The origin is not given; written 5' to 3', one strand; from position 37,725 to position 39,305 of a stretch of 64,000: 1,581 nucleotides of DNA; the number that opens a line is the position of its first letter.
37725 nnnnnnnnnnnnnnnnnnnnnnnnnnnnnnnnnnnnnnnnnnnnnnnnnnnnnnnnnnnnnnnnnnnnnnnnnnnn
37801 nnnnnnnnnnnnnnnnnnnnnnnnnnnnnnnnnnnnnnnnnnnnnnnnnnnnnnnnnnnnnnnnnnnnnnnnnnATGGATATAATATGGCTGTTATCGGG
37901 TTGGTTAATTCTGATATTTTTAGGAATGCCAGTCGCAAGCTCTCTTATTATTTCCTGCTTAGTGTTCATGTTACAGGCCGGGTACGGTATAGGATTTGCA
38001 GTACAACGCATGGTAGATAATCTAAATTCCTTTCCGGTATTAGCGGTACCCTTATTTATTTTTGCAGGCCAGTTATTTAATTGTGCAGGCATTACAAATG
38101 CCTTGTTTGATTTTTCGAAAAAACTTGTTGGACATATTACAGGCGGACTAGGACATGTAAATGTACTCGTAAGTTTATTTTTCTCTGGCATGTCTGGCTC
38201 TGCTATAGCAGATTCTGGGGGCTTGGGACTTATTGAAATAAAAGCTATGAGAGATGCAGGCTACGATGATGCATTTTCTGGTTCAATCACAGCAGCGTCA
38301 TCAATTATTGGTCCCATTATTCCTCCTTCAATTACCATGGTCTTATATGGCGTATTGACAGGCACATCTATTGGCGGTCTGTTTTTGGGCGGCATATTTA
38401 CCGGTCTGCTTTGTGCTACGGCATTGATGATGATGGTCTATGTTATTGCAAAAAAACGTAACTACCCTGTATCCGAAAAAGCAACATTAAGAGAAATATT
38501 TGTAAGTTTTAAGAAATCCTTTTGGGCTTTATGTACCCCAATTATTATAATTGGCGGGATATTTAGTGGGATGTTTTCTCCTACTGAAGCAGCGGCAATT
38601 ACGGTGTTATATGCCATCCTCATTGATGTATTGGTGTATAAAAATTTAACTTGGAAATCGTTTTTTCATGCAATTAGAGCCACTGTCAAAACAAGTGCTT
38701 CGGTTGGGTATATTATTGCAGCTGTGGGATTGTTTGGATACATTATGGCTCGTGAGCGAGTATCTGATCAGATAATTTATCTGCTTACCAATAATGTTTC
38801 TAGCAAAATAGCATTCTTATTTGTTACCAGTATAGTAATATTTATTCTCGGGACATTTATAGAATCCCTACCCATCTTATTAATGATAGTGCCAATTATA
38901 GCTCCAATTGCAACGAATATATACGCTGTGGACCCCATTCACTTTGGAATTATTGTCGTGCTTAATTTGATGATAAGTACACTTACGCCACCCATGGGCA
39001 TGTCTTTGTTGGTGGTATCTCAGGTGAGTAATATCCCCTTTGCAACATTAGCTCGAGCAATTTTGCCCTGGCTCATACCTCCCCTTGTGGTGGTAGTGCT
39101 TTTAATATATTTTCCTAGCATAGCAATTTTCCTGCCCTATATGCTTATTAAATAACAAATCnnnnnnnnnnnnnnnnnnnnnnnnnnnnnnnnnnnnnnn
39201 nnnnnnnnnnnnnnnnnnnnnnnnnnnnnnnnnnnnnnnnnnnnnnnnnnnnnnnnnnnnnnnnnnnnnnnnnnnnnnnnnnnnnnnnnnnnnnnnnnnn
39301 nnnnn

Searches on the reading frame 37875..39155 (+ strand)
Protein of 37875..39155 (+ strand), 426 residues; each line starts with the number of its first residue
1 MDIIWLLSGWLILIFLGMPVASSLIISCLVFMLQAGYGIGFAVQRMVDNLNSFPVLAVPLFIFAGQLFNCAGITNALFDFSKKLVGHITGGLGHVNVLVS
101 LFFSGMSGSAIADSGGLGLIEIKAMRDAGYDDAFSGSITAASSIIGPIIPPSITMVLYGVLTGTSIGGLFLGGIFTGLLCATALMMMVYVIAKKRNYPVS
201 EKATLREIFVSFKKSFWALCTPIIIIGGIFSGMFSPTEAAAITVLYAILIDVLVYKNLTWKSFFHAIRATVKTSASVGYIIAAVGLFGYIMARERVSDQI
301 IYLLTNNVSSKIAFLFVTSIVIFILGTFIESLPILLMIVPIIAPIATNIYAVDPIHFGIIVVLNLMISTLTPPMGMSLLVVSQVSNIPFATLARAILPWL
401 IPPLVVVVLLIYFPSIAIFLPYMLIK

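Call 59: search_protein_families(library=pfam, proteins=[window:37875-39155:+], max_evalue=0.001)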
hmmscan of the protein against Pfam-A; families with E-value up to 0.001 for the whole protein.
window:37875-39155:+ (426 aa): 1 family
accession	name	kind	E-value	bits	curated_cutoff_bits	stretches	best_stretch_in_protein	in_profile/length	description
PF06808.19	DctM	-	1.5e-105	353.8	23.8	1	11-416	5-413/413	Tripartite ATP-independent periplasmic transporter, DctM component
